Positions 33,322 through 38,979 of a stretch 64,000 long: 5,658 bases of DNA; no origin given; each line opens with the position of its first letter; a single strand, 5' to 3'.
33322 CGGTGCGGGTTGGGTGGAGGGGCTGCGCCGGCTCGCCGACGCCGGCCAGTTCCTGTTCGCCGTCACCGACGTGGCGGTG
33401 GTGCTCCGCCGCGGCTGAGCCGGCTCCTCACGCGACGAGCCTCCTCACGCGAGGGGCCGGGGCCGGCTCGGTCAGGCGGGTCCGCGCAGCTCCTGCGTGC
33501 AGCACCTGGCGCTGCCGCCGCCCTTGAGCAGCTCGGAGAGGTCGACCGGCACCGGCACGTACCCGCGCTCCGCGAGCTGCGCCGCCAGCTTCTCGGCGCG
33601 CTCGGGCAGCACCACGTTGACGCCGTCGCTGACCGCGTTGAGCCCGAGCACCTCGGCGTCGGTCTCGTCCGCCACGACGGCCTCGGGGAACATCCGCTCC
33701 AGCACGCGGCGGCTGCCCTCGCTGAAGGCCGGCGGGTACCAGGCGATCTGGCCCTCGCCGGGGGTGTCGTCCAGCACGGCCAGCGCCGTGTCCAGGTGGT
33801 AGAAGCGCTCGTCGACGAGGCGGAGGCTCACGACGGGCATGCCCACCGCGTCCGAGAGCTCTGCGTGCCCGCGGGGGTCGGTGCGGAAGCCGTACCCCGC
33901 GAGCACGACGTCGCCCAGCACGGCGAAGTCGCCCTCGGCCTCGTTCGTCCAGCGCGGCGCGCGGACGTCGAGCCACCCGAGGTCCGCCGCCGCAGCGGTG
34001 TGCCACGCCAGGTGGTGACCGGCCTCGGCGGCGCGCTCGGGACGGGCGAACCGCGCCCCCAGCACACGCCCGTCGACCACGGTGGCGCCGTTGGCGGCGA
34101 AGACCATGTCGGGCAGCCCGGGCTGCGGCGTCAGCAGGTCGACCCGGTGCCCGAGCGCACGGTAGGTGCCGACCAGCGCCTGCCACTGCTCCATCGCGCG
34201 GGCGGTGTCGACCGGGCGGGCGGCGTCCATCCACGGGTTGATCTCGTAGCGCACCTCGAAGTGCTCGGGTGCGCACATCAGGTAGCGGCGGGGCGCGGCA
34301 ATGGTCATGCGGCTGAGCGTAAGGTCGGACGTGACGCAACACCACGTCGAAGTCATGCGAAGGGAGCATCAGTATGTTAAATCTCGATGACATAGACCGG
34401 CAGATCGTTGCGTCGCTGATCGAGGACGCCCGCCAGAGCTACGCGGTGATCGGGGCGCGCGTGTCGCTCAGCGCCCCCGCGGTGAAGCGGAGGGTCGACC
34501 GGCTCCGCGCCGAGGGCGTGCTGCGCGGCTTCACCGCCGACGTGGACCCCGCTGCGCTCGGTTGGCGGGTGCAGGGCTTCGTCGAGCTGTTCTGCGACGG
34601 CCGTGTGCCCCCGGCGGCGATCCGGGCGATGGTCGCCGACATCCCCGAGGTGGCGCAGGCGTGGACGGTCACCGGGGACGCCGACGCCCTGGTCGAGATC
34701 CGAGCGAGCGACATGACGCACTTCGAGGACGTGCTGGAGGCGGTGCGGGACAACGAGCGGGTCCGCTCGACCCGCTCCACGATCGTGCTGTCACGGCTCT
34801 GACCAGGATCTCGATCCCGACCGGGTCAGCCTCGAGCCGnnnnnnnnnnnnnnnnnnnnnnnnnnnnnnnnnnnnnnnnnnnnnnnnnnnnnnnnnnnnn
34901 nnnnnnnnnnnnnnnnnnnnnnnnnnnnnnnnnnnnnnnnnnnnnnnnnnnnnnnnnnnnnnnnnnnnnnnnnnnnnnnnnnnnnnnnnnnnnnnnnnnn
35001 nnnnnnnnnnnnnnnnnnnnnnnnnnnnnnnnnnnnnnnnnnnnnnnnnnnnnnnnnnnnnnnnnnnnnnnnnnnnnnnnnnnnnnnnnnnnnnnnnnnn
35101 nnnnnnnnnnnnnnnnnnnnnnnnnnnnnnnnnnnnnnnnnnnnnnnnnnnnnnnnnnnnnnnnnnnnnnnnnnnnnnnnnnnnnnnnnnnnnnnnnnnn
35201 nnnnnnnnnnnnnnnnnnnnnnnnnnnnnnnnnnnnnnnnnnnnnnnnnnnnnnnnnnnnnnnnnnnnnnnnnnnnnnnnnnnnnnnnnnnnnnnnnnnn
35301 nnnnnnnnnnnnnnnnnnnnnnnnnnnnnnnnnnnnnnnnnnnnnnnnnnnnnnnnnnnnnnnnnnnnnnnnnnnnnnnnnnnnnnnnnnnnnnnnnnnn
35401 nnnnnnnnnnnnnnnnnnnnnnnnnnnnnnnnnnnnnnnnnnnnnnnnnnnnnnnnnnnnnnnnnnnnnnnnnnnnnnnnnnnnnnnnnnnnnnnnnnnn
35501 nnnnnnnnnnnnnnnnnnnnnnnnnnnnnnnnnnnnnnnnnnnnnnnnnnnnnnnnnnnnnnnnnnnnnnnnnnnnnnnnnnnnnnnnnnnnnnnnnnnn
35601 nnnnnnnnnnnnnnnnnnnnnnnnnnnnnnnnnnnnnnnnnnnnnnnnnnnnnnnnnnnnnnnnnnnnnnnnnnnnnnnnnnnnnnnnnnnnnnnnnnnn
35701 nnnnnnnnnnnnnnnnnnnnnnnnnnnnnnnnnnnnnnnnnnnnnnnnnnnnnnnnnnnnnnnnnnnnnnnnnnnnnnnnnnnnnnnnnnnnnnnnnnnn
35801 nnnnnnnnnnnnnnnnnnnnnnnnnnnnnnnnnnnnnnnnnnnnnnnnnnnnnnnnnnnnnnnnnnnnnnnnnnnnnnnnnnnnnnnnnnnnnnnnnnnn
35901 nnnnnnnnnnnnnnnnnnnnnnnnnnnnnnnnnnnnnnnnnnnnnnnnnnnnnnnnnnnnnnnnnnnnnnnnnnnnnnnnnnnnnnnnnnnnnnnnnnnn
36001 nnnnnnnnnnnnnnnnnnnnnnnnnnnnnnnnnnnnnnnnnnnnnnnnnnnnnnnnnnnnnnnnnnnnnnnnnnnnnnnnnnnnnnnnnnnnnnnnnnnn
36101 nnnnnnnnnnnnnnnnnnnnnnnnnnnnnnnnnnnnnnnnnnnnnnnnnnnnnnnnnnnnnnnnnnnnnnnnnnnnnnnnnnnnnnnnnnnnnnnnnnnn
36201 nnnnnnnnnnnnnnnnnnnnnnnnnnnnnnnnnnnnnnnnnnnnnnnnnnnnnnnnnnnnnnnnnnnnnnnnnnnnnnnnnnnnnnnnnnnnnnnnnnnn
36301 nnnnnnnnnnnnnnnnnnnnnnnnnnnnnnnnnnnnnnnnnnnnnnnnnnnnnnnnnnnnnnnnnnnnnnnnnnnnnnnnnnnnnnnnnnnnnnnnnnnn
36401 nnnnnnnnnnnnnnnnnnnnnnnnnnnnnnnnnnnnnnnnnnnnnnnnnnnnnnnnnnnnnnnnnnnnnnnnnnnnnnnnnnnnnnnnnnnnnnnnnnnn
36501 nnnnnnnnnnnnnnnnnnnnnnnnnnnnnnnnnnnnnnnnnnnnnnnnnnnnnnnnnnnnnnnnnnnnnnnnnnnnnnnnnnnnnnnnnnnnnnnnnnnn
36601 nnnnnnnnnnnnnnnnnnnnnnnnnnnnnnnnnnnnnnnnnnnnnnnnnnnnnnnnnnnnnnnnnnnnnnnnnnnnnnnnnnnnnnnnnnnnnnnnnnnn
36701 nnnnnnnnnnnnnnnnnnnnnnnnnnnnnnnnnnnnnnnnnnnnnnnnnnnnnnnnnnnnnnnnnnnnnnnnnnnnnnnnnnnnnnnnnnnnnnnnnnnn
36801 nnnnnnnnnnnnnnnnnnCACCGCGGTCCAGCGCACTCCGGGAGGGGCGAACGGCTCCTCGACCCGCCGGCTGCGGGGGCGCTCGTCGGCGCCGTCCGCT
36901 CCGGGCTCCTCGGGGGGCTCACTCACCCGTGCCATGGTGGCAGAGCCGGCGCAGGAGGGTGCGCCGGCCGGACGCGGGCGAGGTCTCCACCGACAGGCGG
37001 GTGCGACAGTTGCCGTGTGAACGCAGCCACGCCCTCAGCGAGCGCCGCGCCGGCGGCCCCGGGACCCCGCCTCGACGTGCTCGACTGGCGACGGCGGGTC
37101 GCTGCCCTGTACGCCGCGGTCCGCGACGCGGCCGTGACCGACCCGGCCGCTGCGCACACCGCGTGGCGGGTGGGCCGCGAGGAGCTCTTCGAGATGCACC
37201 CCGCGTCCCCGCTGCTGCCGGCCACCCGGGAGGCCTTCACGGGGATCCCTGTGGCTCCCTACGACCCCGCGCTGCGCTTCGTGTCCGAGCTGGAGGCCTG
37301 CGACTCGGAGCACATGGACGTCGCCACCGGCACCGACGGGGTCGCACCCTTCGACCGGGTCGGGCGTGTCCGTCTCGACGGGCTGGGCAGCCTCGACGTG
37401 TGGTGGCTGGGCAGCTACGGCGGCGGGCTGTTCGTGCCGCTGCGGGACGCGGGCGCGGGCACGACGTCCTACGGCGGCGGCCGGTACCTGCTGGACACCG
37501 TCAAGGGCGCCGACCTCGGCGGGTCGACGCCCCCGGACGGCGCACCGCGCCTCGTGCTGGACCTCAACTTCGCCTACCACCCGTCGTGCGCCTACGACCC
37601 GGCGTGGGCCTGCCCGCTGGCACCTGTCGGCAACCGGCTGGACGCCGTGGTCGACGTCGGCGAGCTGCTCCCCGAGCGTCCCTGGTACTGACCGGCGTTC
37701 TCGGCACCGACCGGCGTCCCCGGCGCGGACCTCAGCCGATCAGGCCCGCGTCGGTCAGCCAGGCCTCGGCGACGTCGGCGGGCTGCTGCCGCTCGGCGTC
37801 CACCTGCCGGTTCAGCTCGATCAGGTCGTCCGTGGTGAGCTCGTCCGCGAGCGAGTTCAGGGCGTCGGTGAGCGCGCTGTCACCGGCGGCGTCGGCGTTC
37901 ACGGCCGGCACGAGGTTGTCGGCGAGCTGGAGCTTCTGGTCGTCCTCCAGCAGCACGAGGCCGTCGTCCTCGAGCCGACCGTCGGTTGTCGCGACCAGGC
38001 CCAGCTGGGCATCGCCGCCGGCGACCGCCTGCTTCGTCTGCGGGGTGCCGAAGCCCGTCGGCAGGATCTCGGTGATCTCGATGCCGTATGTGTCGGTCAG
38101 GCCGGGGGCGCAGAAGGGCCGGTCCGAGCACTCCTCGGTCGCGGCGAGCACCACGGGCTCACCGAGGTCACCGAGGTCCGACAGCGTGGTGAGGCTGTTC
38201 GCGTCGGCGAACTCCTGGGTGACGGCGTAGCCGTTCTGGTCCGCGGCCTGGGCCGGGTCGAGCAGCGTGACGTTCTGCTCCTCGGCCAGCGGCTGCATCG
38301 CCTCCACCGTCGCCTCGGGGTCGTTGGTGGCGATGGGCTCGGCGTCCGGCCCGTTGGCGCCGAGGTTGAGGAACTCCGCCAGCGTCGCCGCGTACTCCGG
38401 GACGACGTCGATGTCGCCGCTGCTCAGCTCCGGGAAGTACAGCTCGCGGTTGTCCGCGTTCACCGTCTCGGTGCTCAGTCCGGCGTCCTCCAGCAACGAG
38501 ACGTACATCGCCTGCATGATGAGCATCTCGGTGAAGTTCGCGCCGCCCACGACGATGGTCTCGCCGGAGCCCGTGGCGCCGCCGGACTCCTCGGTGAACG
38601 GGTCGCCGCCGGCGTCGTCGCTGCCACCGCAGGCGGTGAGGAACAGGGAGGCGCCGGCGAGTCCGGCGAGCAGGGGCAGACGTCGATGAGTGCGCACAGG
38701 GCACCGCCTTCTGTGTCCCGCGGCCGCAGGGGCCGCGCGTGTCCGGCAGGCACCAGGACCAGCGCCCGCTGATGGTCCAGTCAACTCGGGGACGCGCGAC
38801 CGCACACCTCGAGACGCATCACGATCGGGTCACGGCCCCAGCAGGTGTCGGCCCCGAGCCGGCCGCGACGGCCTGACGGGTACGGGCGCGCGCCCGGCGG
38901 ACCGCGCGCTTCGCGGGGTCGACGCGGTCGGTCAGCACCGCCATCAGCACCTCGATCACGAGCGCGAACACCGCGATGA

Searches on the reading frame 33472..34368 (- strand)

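Call 69: search_protein_families(library=pfam, proteins=[window:33472-34368:-], max_evalue=0.0001)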
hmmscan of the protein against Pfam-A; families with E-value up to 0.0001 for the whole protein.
window:33472-34368:- (298 aa): 2 families
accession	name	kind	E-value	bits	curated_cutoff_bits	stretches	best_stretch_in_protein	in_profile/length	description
PF19420.4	DDAH_eukar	-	2e-11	44.1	23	1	54-199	24-185/291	N,N dimethylarginine dimethylhydrolase, eukaryotic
PF02274.22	ADI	-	7.1e-05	22.4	22.8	0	85-201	121-251/377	Arginine deiminase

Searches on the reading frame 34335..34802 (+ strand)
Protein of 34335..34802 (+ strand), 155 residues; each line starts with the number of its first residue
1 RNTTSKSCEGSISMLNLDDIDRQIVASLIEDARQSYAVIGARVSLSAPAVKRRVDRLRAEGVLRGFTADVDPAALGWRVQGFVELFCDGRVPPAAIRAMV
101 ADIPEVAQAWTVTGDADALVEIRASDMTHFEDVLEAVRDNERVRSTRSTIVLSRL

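Call 69: search_protein_families(library=pfam, proteins=[window:34335-34802:+], max_evalue=0.0001)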
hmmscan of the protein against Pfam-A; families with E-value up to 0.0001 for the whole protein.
window:34335-34802:+ (155 aa): 3 families
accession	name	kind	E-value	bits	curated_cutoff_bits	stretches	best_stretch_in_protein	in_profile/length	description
PF01037.27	AsnC_trans_reg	-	1.9e-16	60.1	25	1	92-153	10-72/73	Lrp/AsnC ligand binding domain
PF13404.12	HTH_AsnC-type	-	1.6e-14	53.8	27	1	17-58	1-42/42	AsnC-type helix-turn-helix domain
PF13412.12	HTH_24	-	6.6e-12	45.3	21.9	1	17-64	1-48/48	Winged helix-turn-helix DNA-binding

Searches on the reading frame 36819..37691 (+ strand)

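Call 69: search_protein_families(library=pfam, proteins=[window:36819-37691:+], max_evalue=0.0001)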
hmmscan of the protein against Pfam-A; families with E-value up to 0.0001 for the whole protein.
window:36819-37691:+ (290 aa): 1 family
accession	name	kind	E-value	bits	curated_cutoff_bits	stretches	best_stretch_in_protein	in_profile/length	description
PF07920.16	DUF1684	-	8.1e-33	114.1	25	1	139-282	2-138/139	Protein of unknown function (DUF1684)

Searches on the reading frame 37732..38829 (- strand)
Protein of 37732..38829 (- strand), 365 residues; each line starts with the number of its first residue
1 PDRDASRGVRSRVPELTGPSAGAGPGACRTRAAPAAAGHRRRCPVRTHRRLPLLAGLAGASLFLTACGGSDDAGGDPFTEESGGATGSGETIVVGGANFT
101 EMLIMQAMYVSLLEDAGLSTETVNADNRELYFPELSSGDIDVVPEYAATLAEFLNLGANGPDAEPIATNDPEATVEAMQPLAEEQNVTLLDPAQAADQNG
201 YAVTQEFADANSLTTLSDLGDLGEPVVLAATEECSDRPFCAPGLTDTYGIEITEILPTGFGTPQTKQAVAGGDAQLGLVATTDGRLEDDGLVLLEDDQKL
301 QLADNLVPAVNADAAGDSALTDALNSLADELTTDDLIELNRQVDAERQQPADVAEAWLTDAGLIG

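Call 69: search_protein_families(library=pfam, proteins=[window:37732-38829:-], max_evalue=0.0001)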
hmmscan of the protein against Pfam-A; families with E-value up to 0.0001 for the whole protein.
window:37732-38829:- (365 aa): 1 family
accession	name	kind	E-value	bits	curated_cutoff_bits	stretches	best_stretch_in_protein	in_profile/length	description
PF04069.17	OpuAC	-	1.3e-47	163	21.2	1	91-359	2-256/257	Substrate binding domain of ABC-type glycine betaine transport system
